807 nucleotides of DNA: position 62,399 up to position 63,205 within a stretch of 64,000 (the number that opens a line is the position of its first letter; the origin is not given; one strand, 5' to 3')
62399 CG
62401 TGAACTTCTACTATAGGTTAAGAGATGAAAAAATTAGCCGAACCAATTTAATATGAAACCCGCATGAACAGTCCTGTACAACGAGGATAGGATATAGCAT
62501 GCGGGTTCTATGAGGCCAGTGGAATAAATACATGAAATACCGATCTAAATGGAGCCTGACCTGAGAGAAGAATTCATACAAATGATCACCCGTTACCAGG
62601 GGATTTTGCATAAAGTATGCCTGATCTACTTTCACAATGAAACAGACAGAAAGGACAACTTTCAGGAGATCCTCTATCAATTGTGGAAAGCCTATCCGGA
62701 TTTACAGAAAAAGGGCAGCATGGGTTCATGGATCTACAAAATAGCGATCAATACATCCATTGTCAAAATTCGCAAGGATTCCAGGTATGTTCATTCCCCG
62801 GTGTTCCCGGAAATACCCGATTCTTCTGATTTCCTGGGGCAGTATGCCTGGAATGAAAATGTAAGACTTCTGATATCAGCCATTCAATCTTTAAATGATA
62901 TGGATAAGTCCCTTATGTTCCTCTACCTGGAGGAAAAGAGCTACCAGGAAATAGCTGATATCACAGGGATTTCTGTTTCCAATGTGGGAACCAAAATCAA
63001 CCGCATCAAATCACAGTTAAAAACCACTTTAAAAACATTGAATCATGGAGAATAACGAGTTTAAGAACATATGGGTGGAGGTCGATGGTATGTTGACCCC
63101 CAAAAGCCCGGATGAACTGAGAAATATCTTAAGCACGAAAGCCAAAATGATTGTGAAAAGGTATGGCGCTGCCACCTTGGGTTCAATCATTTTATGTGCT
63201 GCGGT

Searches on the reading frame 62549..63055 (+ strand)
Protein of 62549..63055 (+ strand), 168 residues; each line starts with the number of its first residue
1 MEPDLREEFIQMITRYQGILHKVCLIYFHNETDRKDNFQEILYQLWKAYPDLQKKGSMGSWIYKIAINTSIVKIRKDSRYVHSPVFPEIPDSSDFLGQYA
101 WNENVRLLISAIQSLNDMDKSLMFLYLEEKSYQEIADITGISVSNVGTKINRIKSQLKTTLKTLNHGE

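Call 40: find_encoding_contigs(protein=window:62549-63055:+, flank=1500, max_places=10)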
Protein window:62549-63055:+ (168 aa): 2 contigs read that carry it; 2 places shown.
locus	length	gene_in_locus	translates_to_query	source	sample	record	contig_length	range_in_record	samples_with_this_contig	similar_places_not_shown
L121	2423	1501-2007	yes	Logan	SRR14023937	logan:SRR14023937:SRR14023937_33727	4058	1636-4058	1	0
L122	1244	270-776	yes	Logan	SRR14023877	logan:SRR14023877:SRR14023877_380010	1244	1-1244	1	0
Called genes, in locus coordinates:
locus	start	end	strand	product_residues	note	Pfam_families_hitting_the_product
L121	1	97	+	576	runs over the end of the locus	?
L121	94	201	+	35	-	-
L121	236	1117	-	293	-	PF01370:Epimerase (faint), PF05368:NmrA, PF13460:NAD_binding_10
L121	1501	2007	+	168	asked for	PF04542:Sigma70_r2, PF08281:Sigma70_r4_2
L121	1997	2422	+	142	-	?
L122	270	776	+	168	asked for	PF04542:Sigma70_r2, PF08281:Sigma70_r4_2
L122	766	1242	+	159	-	?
